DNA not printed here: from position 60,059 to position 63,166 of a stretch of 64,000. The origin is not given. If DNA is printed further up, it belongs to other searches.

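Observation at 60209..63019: Single ORF fusing an inner-membrane steroid-5-alpha-reductase-like enzyme to a TonB-dependent-receptor-like outer-membrane barrel through an internal signal peptide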

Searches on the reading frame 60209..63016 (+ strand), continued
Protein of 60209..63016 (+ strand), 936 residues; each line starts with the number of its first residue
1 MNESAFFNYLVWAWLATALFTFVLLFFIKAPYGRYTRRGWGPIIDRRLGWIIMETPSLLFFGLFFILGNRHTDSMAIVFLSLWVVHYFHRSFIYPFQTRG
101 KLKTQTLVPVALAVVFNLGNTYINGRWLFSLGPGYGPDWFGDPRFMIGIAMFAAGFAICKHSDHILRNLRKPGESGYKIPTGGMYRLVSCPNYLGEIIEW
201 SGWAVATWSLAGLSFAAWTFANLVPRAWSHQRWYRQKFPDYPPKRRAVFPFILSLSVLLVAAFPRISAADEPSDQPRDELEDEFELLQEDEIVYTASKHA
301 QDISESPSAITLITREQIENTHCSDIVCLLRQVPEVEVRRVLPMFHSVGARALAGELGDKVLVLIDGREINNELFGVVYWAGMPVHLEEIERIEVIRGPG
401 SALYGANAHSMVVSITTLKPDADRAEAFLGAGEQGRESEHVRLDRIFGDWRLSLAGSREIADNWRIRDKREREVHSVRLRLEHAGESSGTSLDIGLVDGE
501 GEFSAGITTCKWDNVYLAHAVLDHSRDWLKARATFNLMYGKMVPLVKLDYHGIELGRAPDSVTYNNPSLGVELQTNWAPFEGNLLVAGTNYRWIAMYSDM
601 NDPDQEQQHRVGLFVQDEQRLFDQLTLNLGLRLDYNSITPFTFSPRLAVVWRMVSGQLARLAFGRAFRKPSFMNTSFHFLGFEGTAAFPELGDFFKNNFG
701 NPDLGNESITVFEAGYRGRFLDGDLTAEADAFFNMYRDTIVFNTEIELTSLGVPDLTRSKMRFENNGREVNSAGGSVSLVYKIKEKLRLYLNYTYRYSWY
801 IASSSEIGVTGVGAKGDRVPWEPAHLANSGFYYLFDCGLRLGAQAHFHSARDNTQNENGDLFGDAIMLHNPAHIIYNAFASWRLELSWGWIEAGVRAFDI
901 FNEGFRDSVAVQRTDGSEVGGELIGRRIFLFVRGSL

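Call 11: find_encoding_contigs(protein=P0003, flank=6000, max_places=3)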
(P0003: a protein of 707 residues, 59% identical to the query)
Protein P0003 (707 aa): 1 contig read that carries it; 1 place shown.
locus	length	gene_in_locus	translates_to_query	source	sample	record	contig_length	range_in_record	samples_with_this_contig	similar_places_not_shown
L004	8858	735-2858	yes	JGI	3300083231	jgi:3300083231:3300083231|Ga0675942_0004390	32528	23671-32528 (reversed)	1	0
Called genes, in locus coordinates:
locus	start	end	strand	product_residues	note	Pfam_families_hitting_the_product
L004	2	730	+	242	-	?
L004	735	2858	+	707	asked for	PF07715:Plug, PF00593:TonB_dep_Rec_b-barrel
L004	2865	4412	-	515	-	PF03951:Gln-synt_N, PF00120:Gln-synt_C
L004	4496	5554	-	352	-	PF00924:MS_channel_2nd, PF21082:MS_channel_3rd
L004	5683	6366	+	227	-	PF00440:TetR_N, PF21943:TetR_C_46 (faint)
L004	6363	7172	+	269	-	PF00106:adh_short, PF08659:KR, PF13561:adh_short_C2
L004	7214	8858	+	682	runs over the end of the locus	PF07715:Plug, PF00593:TonB_dep_Rec_b-barrel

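Call 12: find_encoding_contigs(protein=P0005, flank=6000, max_places=3)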
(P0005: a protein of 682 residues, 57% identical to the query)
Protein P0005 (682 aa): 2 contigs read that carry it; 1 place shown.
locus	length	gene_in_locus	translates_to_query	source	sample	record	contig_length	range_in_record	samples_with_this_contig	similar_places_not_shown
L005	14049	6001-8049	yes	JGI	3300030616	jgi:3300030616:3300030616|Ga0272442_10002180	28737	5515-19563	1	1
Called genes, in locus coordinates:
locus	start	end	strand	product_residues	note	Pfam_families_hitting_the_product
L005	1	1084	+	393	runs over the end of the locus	PF01551:Peptidase_M23, PF03734:YkuD (weak)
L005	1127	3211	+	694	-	PF17963:Big_9 (faint), PF22352:K319L-like_PKD (faint), PF00801:PKD, PF18911:PKD_4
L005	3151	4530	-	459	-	PF13579:Glyco_trans_4_4, PF13439:Glyco_transf_4, PF00534:Glycos_transf_1, PF13692:Glyco_trans_1_4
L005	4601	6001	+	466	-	PF01336:tRNA_anti-codon, PF00152:tRNA-synt_2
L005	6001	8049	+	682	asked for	PF07715:Plug, PF00593:TonB_dep_Rec_b-barrel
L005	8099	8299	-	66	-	PF00313:CSD, PF08206:OB_RNB (weak)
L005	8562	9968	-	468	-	-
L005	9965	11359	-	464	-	PF00027:cNMP_binding, PF00069:Pkinase, PF07714:PK_Tyr_Ser-Thr, PF06293:Kdo (weak)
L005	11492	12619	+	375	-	PF13810:DUF4185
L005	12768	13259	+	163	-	-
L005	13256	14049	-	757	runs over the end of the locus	PF17678:Glyco_hydro_92N, PF07971:Glyco_hydro_92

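Call 16: list_cluster_members(proteins=[window:60209-63016:+])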
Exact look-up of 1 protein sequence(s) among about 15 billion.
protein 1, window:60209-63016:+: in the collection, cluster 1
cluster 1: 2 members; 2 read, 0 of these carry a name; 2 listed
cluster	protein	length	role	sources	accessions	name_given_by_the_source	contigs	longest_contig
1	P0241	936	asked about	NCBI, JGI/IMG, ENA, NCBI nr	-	-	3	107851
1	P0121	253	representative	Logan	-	-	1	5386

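Call 25: find_related_loci(query=window:60209-63016:+, collection=metagenome_contigs, flank=4000)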
Query window:60209-63016:+ (936 aa) in metagenome_contigs; peptide patterns used: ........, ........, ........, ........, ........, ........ (x = any residue, [..] = any of these).
193 stretches matched a pattern; 26 encode a relative of the query (tblastn E <= 1e-3); 26 distinct loci.
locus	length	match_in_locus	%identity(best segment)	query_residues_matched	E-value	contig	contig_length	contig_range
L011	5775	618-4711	56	253-936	0e+0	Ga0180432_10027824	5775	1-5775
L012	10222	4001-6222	55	255-936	0e+0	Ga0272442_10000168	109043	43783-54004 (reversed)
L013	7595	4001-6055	51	249-936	0e+0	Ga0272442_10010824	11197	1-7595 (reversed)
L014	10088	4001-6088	52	232-936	0e+0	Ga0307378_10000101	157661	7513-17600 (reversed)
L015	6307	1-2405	51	256-936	0e+0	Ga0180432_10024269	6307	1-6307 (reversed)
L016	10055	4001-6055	52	245-936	0e+0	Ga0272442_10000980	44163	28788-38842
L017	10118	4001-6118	51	237-936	0e+0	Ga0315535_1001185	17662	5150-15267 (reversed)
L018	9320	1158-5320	51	253-936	0e+0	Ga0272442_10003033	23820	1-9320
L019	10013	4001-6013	49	261-936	0e+0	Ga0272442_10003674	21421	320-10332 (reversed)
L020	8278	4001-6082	47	246-936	0e+0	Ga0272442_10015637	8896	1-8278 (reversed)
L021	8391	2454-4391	46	282-936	3e-171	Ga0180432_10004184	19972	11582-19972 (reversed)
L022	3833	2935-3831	85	1-303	1e-169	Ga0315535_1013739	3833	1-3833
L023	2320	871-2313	49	278-759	2e-157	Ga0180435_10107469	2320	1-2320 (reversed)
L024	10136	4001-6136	42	200-936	5e-167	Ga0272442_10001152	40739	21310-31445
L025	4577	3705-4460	53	1-252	1e-83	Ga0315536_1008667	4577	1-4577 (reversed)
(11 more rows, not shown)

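Call 26: find_related_loci(query=window:60209-63016:+, collection=genome_contigs, flank=4000)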
Query window:60209-63016:+ (936 aa) in genome_contigs; peptide patterns used: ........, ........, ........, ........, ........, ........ (x = any residue, [..] = any of these).
113 stretches matched a pattern; 15 encode a relative of the query (tblastn E <= 1e-3); 15 distinct loci.
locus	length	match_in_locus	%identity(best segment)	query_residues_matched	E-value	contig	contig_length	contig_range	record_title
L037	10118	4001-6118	51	237-936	0e+0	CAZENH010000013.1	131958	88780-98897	MAG TPA_asm: uncultured Myxococcales bacterium isolate binchicken_co150_700 genome assembly, contig: NODE_143_length_131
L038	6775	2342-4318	50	275-936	0e+0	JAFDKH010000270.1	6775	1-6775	MAG: Deltaproteobacteria bacterium isolate Meg22_46_Bin_104 Meg22_46_Bin_104_scaffold_39685, whole genome shotgun sequen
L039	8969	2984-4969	46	278-936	0e+0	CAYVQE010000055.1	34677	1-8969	MAG TPA_asm: uncultured Myxococcales bacterium isolate SRP141376_co4_87 genome assembly, contig: NODE_2228_length_34677_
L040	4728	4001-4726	89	1-242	3e-142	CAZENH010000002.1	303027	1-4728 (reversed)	MAG TPA_asm: uncultured Myxococcales bacterium isolate binchicken_co150_700 genome assembly, contig: NODE_10_length_3030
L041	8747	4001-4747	52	1-250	4e-75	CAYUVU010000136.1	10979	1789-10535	MAG TPA_asm: uncultured Acidobacteriota bacterium isolate SRP338948_co1_9 genome assembly, contig: k141_44638, whole gen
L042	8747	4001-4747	53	1-250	5e-73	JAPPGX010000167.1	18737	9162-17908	MAG: Acidobacteriota bacterium isolate RHO1_bin_67 NODE_4541_length_18737_cov_25.382775, whole genome shotgun sequence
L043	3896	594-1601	40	1-311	2e-67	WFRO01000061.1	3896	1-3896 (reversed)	MAG: Bacteroidales bacterium isolate S015_12 k151_1145542, whole genome shotgun sequence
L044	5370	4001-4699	45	12-252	8e-58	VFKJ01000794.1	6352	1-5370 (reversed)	MAG: Myxococcales bacterium isolate Bin_62_4 c_000003739079, whole genome shotgun sequence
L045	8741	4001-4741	44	15-253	5e-57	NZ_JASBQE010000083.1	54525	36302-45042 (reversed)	Polyangium sp. 15x6 NODE_83_length_54525_cov_16.402570, whole genome shotgun sequence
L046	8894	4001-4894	35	26-308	1e-49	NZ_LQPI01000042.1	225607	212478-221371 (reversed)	Mycolicibacter nonchromogenicus strain DSM 44164 contig_47, whole genome shotgun sequence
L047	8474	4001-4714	37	26-256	1e-44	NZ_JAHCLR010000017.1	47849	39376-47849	Mycolicibacter acidiphilus strain M1 contig17, whole genome shotgun sequence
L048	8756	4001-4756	47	1-250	1e-66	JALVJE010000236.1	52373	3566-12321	MAG: Bacteroidales bacterium isolate A1_metabat2_scaf2bin.020 A1_NODE_74_length_52373_cov_4.138326, whole genome shotgun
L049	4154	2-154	100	203-253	1e-26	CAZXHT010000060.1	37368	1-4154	MAG TPA_asm: uncultured Myxococcales bacterium isolate binchicken_co100_415 genome assembly, contig: NODE_1596_length_37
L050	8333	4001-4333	37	142-253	1e-14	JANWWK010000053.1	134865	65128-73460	MAG: Anaerolineales bacterium isolate SKYG2 k141_539379, whole genome shotgun sequence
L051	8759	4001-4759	55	1-253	9e-85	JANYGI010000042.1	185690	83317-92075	MAG: Byssovorax sp. isolate 341R_metabinner_12 341R_k141_207411, whole genome shotgun sequence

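Call 56: search_protein_representatives(protein=window:60209-63016:+)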
Query: 936 residues. Proteins with E-value up to 0.001 (for the whole library): 37655; up to 1e-10: 14766; up to 1e-30: 1119. The best 150 are listed.
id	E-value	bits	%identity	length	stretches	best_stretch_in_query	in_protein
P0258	1.5e-200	685.2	49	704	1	247-936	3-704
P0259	2.0e-195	668.2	47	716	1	273-935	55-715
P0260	2.2e-187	641.6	48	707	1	268-936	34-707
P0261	4.1e-184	630.8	46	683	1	273-936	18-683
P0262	1.7e-174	598.9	53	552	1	259-798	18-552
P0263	3.4e-166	571.5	42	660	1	290-936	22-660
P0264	1.3e-160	553.1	45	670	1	273-935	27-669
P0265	1.6e-159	549.4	43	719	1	243-935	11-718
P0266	2.7e-148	512.2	42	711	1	287-935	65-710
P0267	4.0e-130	452.1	45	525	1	411-936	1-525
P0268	2.6e-118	413.0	51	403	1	546-935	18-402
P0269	3.1e-115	402.8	43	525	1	411-936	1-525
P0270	2.4e-100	353.6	46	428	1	500-936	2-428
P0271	2.9e-91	323.5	54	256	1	2-253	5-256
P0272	3.5e-91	323.2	44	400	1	548-935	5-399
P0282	3.6e-76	273.5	48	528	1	1-256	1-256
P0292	3.5e-70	253.7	47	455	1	4-253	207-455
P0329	3.2e-60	220.7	34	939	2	268-480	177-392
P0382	9.1e-53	196.1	40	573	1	6-264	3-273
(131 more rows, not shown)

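Call 58: search_protein_families(library=pfam, proteins=[P0282, P0382, P0329, P0292], max_evalue=0.001)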
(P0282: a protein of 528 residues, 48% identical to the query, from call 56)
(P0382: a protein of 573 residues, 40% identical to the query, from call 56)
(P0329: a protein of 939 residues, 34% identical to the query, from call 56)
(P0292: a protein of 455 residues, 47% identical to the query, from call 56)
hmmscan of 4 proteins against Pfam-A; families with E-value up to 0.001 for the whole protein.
P0282 (528 aa): 2 families
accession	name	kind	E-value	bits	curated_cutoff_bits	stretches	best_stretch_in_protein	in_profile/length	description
PF02544.21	Steroid_dh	-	3.9e-45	154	22.6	1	104-251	2-148/150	3-oxo-5-alpha-steroid 4-dehydrogenase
PF14559.12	TPR_19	-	0.00026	21.7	25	0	299-322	8-31/68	Tetratricopeptide repeat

P0382 (573 aa): 3 families
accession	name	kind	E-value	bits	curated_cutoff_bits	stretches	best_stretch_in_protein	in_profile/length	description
PF02544.21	Steroid_dh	-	7.4e-40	136.8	22.6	1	106-262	2-150/150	3-oxo-5-alpha-steroid 4-dehydrogenase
PF13201.12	PCMD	-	1.9e-17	64.2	28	1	320-571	22-233/234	Putative carbohydrate metabolism domain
PF06966.17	DUF1295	-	1.9e-06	28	20.4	1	125-218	93-187/235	Protein of unknown function (DUF1295)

P0329 (939 aa): 3 families
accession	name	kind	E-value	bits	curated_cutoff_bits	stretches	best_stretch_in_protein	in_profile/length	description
PF00593.30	TonB_dep_Rec_b-barrel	-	1.5e-28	101.3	27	1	540-883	111-433/436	TonB dependent receptor-like, beta-barrel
PF07715.20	Plug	-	2.6e-18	66.9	23.9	1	215-322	4-107/107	TonB-dependent Receptor Plug Domain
PF14905.12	OMP_b-brl_3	-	5.1e-08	32.8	27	1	680-850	208-353/408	Outer membrane protein beta-barrel family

P0292 (455 aa): 2 families
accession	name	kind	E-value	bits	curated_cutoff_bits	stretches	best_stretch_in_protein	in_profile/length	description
PF02544.21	Steroid_dh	-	6.7e-54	182.4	22.6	1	306-455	1-150/150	3-oxo-5-alpha-steroid 4-dehydrogenase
PF06966.17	DUF1295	-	0.00065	19.7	20.4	0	348-417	122-192/235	Protein of unknown function (DUF1295)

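Call 61: find_encoding_contigs(protein=P0282, flank=3000, max_places=4)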
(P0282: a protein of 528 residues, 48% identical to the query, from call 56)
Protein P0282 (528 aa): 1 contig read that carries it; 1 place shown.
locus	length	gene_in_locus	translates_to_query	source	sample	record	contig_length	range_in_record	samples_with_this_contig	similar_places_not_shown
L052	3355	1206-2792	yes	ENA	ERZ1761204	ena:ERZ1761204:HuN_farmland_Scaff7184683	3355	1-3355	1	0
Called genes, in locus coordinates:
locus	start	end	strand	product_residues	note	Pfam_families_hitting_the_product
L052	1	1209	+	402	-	?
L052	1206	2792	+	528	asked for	PF02544:Steroid_dh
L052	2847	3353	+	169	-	?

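Call 62: find_encoding_contigs(protein=P0382, flank=3000, max_places=4)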
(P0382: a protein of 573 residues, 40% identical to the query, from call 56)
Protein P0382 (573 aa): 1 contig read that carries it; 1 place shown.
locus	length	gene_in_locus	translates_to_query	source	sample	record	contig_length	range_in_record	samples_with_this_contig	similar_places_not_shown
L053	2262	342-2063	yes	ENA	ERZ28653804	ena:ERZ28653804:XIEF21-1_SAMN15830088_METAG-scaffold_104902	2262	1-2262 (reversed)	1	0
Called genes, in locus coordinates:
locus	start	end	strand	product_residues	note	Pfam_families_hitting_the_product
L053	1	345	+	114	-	?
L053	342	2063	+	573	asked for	PF02544:Steroid_dh, PF06966:DUF1295 (weak), PF13201:PCMD (weak)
